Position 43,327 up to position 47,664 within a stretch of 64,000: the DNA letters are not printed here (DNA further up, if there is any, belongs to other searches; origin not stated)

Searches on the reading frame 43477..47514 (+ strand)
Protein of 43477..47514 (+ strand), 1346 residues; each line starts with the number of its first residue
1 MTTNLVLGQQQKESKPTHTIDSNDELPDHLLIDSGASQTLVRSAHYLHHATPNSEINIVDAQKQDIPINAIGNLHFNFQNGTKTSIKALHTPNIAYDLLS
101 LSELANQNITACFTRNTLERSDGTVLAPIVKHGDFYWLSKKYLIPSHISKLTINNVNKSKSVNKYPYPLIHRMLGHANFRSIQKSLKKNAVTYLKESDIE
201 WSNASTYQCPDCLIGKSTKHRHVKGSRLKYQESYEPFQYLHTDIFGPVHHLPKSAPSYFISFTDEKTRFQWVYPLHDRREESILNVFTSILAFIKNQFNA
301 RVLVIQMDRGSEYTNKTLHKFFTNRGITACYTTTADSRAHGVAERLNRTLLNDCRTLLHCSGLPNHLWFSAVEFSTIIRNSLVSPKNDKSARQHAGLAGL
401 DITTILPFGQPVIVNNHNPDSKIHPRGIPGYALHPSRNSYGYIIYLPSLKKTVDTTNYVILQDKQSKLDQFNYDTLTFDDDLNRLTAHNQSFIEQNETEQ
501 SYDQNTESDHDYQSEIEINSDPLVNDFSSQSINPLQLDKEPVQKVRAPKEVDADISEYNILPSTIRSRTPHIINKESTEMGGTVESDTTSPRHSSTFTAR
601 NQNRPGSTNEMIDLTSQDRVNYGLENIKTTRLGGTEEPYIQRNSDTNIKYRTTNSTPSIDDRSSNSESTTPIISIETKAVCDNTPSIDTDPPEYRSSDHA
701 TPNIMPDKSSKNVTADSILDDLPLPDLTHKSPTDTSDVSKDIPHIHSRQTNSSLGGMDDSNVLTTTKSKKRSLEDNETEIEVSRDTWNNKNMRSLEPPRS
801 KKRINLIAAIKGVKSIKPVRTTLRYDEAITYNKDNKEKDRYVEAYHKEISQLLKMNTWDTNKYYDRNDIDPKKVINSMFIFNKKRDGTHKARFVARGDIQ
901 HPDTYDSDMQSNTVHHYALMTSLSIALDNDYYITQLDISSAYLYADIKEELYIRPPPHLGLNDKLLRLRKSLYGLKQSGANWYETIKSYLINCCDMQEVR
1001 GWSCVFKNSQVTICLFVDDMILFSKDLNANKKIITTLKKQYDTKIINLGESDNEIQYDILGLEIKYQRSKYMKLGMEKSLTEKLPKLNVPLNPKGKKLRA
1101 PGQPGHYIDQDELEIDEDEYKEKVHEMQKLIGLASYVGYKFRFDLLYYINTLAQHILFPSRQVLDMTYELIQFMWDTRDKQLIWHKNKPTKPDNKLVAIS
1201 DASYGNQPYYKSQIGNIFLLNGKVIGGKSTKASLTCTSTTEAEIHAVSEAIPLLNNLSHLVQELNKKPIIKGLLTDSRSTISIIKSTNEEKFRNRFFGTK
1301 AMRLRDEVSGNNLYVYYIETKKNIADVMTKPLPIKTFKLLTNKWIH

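Call 23: find_encoding_contigs(protein=window:43477-47514:+, flank=8000, max_places=10)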
Protein window:43477-47514:+ (1346 aa): 2 contigs read that carry it; 2 places shown.
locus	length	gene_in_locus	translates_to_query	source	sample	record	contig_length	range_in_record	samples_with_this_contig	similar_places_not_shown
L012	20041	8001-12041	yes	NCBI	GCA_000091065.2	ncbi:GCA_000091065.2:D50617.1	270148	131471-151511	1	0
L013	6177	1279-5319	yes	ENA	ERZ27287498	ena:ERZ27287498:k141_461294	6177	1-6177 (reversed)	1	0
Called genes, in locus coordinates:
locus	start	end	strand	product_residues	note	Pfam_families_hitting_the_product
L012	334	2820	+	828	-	PF03105:SPX (faint), PF09359:VTC, PF02656:DUF202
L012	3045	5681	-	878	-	PF05188:MutS_II, PF05192:MutS_III, PF05190:MutS_IV, PF00488:MutS_V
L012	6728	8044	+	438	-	PF01021:TYA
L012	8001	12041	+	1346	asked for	PF22936:Pol_BBD (weak), PF13976:gag_pre-integrs (weak), PF00665:rve, PF07727:RVT_2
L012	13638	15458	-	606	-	PF00270:DEAD, PF00271:Helicase_C, PF13959:CTE_SPB4, PF23681:CTT_SPB4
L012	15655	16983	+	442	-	PF01416:PseudoU_synth_1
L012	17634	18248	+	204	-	PF28225:LOC1_helical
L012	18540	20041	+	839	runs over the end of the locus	PF04097:Nic96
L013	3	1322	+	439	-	?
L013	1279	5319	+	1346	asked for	PF22936:Pol_BBD (weak), PF13976:gag_pre-integrs (weak), PF00665:rve, PF07727:RVT_2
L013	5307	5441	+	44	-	-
